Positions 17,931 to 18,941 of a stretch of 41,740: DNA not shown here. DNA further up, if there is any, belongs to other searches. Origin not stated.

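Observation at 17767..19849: Four unplaced genes, one exported, between the terminase and the MuF/portal genes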

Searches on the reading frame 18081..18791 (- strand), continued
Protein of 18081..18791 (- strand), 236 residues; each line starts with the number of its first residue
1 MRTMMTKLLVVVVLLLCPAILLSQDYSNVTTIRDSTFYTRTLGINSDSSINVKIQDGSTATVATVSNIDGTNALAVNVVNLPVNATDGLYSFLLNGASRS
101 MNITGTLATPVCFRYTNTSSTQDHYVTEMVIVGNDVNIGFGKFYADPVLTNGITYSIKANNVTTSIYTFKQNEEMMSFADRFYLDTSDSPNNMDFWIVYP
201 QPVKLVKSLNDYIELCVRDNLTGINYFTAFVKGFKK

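Call 78: search_protein_families(library=pfam, proteins=[P0006, P0011, P0027, P0032, P0038, P0042, P0049, P0062, P0079, P0110], max_evalue=0.01)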
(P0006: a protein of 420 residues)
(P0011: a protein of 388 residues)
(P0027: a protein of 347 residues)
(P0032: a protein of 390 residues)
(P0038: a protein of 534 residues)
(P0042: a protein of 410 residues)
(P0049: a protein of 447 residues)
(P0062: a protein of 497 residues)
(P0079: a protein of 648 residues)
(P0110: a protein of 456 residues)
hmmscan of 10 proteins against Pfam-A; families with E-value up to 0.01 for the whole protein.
P0006 (420 aa): 0 families

P0011 (388 aa): 0 families

P0027 (347 aa): 0 families

P0032 (390 aa): 0 families

P0038 (534 aa): 1 family
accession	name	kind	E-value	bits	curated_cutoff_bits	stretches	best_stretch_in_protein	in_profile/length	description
PF23991.1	DUF7310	-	0.00051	20.9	40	0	40-98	24-82/83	Coiled-coil region of unknown function (DUF7310)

P0042 (410 aa): 0 families

P0049 (447 aa): 0 families

P0062 (497 aa): 0 families

P0079 (648 aa): 1 family
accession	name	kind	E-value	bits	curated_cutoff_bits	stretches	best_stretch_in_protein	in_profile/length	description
PF24253.1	DUF7454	-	0.0022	18.3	27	1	131-171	9-48/59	Domain of unknown function (DUF7454)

P0110 (456 aa): 0 families

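Call 79: search_dna_similar(query=P0011, collection=phages, mode=protein, max_evalue=0.01, max_rows=20)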
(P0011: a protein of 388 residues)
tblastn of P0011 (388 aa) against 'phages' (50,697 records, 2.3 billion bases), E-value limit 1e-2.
No match.

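Call 80: search_dna_similar(query=P0085, collection=phages, mode=protein, max_evalue=0.1, max_rows=20)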
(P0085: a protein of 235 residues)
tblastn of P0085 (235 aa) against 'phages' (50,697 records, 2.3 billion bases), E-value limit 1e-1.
Records with a match: 1; places in all: 1; records where one place covers at least 80% of the query: 0.
Best place of each record, by identity: 60-80% 1.
By first word of the organism name: uncultured 1.
By host as written in the record: - 1.
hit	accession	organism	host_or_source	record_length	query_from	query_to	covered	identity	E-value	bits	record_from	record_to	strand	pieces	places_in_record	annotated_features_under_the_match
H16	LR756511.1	uncultured phage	metagenomic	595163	40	73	14%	61.8%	8e-3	43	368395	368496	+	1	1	record has no annotation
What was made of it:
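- Tried and rejected: P0085 gave only a 34-residue fragment in an unannotated metagenomic record (call 80).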

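Call 81: search_dna_similar(query=P0012, collection=phages, mode=protein, max_evalue=0.1, max_rows=20)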
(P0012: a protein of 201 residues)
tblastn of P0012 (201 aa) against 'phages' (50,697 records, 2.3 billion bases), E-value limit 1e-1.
Records with a match: 1; places in all: 1; records where one place covers at least 80% of the query: 0.
Best place of each record, by identity: <60% 1.
By first word of the organism name: Vibrio 1.
By host as written in the record: Vibrio crassostreae 1.
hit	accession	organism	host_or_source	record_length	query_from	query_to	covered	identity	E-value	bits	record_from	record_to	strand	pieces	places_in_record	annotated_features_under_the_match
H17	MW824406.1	Vibrio phage PS25B.1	Vibrio crassostreae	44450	48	154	53%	29.4%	5e-2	40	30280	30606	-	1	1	hypothetical protein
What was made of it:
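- Tried and rejected: Only P0012 gave the weak lead that led to PS25B.1 (call 81).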

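Call 82: get_annotated_region(hit=H17, flank=9000)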
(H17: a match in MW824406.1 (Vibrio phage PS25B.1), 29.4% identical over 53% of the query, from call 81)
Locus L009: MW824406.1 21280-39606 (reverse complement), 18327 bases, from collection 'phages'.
description: Vibrio phage PS25B.1, complete genome.
organism: Vibrio phage PS25B.1 (NCBI taxid 2859358)
taxonomy: Viruses; Duplodnaviria; Heunggongvirae; Uroviricota; Caudoviricetes
host: Vibrio crassostreae; source: filtered seawater; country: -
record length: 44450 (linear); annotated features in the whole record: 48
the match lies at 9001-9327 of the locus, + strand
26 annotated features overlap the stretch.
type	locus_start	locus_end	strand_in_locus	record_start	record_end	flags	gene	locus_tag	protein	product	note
CDS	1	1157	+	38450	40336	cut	-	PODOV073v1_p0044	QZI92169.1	putative ribonucleoside-triphosphate reductase (thioredoxin)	-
CDS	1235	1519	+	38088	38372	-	-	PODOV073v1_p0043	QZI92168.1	hypothetical protein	-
CDS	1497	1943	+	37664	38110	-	dut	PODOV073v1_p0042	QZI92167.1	deoxyuridine 5'-triphosphate nucleotidohydrolase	-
CDS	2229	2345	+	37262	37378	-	-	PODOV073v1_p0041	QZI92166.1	hypothetical protein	-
CDS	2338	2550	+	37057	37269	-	-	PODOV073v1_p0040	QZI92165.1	hypothetical protein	-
CDS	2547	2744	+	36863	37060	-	-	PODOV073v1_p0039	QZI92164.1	hypothetical protein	-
CDS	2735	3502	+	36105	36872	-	-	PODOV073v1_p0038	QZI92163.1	hypothetical protein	conserved protein of unknown function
CDS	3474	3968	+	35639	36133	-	-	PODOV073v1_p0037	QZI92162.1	putative preQ0 transporter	-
CDS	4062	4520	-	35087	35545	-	-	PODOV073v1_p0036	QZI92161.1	hypothetical protein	-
CDS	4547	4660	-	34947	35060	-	-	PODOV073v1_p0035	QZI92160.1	hypothetical protein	-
CDS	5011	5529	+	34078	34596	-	-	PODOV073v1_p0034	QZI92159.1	hypothetical protein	-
CDS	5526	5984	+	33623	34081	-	-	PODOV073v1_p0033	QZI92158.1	putative terminase small subunit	-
CDS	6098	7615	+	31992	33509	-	-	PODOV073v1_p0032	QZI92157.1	terminase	-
CDS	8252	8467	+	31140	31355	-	-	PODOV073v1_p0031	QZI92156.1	hypothetical protein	-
CDS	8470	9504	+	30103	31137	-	-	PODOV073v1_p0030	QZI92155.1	hypothetical protein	-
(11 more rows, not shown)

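Call 85: search_protein_families(library=phrogs, proteins=[L005:2305-2823:+, L005:2823-3602:+, L005:4350-6236:+, L005:6246-7619:+, L005:8097-9023:+, L005:9597-11516:+, L009:8470-9504:+, L009:11456-12160:+, L009:12180-13178:+, L009:8252-8467:+], max_evalue=0.001)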
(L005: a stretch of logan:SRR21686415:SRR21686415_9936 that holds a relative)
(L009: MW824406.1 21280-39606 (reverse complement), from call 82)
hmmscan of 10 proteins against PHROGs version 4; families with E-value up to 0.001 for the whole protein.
L005:2305-2823:+ (172 aa): 0 families

L005:2823-3602:+ (259 aa): 0 families

L005:4350-6236:+ (628 aa): 1 family
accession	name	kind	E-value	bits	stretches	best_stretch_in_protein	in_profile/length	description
phrog_19602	-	tail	0.00056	19.8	0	197-241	330-376/504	tail fiber protein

L005:6246-7619:+ (457 aa): 1 family
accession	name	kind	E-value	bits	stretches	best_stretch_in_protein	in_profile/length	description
phrog_28344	-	unknown function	4e-05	24.5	1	241-296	123-178/205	-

L005:8097-9023:+ (308 aa): 2 families
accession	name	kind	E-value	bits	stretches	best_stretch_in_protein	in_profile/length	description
phrog_2175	-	other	1e-11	45.9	1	123-302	8-182/188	protein with Ig domain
phrog_1280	-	other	5.3e-06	27.1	1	143-288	21-153/248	Ig domain containing protein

L005:9597-11516:+ (639 aa): 0 families

L009:8470-9504:+ (344 aa): 0 families

L009:11456-12160:+ (234 aa): 4 families
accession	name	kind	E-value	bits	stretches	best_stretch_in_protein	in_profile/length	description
phrog_458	-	other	9.2e-55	187.3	1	14-231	14-245/246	protease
phrog_30010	-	unknown function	9.9e-32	111.3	1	48-208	23-177/517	-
phrog_3742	-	unknown function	2.2e-12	48.5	1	79-230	106-258/287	-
phrog_18242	-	other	2e-06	29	1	43-162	27-138/238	protease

L009:12180-13178:+ (332 aa): 1 family
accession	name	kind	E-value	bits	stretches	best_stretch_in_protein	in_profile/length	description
phrog_212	-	head and packaging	1.4e-77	262.1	1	9-245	6-299/301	major head protein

L009:8252-8467:+ (71 aa): 2 families
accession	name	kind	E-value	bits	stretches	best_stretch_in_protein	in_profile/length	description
phrog_831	-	unknown function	5.7e-17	62.9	1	2-71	5-70/70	-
phrog_29361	-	unknown function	2.9e-06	28.6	1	17-70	56-107/108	-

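Call 95: find_encoding_contigs(protein=P0005, flank=10000, max_places=3)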
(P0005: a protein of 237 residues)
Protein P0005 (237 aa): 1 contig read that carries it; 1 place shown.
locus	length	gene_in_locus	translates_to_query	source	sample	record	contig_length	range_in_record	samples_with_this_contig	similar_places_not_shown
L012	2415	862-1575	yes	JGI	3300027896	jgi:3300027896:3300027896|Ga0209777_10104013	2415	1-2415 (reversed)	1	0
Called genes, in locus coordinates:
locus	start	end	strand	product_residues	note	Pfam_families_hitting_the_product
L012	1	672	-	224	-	?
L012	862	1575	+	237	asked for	-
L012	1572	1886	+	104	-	-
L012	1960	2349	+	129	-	PF18932:DUF5681 (weak)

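Call 96: find_encoding_contigs(protein=P0026, flank=10000, max_places=3)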
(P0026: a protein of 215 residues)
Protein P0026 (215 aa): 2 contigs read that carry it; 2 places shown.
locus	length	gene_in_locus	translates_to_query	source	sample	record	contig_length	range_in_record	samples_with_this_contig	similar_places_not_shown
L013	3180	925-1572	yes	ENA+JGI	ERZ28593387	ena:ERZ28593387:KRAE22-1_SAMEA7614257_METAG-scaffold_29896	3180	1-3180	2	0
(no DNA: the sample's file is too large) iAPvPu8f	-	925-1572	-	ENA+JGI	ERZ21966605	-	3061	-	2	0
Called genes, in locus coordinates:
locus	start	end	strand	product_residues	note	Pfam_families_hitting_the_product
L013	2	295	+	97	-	?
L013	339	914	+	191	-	-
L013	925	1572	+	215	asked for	-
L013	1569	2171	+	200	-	-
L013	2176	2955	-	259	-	PF01370:Epimerase (faint), PF04321:RmlD_sub_bind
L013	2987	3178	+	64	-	?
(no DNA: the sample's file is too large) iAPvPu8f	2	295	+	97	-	?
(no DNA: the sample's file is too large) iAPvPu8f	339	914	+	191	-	-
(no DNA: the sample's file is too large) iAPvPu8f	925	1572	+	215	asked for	-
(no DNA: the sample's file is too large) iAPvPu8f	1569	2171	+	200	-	-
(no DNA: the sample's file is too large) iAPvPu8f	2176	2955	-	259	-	PF01370:Epimerase (faint), PF04321:RmlD_sub_bind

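Call 107: list_cluster_members(proteins=[P0012, P0013, P0014, P0015, P0016, P0017, P0019, P0020, P0022, P0027])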
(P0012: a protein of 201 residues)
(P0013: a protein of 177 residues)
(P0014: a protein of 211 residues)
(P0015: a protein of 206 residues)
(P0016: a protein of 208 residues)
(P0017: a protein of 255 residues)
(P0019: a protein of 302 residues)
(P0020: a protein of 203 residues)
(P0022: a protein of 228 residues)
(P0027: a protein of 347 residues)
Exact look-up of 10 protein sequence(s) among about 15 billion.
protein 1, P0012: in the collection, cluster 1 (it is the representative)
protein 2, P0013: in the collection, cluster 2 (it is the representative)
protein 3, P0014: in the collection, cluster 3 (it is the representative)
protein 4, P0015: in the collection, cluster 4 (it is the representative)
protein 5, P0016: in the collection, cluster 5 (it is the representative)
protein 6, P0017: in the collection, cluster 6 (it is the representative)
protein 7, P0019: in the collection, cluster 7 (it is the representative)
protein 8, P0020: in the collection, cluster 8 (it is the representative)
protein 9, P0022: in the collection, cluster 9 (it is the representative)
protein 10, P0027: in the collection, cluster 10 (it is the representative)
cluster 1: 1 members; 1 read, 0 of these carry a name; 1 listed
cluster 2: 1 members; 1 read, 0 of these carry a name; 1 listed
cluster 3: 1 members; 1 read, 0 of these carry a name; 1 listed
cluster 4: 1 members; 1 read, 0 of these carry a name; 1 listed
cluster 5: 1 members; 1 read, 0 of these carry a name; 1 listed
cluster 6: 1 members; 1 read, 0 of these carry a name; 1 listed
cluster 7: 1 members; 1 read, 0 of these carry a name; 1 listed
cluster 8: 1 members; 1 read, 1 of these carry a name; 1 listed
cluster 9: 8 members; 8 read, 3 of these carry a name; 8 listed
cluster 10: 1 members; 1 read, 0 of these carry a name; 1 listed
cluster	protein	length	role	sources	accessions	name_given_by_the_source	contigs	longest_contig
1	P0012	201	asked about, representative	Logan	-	-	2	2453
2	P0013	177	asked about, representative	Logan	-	-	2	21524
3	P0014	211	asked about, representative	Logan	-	-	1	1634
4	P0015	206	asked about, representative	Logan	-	-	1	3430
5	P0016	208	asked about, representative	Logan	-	-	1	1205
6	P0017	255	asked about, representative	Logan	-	-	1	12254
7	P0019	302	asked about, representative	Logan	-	-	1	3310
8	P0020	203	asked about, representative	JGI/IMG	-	hypothetical protein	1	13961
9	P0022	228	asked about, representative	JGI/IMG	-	hypothetical protein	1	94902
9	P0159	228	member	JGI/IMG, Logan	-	hypothetical protein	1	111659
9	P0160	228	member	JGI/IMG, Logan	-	hypothetical protein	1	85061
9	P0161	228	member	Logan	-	-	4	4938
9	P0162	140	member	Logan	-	-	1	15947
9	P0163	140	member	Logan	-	-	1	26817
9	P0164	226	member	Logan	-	-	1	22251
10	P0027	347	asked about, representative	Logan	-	-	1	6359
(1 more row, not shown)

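Call 108: find_encoding_contigs(protein=P0022, flank=10000, max_places=1)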
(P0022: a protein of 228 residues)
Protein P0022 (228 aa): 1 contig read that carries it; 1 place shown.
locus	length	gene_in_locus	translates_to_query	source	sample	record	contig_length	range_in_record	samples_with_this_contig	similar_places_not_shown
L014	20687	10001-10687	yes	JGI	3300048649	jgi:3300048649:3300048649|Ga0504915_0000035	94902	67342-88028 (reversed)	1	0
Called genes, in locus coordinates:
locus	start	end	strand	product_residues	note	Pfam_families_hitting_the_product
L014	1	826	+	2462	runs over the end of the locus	-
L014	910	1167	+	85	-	-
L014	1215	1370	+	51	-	-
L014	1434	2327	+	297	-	-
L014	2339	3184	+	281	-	-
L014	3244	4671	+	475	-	-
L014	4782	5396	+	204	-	-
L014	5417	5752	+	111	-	-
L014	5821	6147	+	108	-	-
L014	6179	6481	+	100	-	-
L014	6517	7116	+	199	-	-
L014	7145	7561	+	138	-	-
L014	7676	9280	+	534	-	-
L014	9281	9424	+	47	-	-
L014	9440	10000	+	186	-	-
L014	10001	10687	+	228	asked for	-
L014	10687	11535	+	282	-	-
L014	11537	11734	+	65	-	-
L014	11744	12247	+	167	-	-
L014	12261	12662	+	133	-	PF00072:Response_reg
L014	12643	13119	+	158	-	-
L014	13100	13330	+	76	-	-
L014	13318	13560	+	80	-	-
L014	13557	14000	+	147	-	-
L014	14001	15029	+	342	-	-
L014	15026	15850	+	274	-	-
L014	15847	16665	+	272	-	-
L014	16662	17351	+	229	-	-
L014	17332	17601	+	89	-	-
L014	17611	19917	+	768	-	PF04984:Phage_sheath_1 (faint)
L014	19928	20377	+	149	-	PF26461:Phi812_tail_tube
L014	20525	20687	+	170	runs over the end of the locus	-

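Call 109: find_encoding_contigs(protein=P0013, flank=10000, max_places=1)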
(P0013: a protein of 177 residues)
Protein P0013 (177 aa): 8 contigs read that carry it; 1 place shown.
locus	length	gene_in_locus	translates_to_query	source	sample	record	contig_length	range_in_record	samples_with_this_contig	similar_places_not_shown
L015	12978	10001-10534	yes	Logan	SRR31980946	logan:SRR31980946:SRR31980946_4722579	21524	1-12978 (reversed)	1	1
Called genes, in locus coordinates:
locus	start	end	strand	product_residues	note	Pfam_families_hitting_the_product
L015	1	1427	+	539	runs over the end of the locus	PF01555:N6_N4_Mtase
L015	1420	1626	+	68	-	-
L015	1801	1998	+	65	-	-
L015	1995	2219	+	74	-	PF11195:Tad2-like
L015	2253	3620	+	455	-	PF03237:Terminase_6N, PF04466:Terminase_3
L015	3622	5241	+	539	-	-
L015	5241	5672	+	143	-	-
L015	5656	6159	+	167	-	-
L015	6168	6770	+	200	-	-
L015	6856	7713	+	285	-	-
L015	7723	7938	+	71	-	-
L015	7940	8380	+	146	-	-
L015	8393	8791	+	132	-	-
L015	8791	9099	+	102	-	-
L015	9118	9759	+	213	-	-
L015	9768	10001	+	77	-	-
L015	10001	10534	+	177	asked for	-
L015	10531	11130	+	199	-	-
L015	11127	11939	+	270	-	-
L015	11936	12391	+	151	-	-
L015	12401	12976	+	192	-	?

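Call 110: find_encoding_contigs(protein=P0020, flank=10000, max_places=1)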
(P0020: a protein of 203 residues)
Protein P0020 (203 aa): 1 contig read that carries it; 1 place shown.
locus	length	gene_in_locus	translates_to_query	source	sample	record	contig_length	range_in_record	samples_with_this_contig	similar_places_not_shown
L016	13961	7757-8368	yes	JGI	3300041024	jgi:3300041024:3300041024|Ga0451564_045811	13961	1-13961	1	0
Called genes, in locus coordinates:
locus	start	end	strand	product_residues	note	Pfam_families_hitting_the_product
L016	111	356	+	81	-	-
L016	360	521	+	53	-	-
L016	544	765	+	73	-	-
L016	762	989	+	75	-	-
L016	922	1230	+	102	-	-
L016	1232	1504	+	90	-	-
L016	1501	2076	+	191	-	PF01520:Amidase_3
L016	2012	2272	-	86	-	-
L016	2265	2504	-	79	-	-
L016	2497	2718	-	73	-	-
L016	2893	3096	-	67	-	-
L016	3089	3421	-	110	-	-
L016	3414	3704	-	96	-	PF11351:GTA_holin_3TM (weak)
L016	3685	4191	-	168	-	-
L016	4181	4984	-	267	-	-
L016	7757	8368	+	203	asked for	-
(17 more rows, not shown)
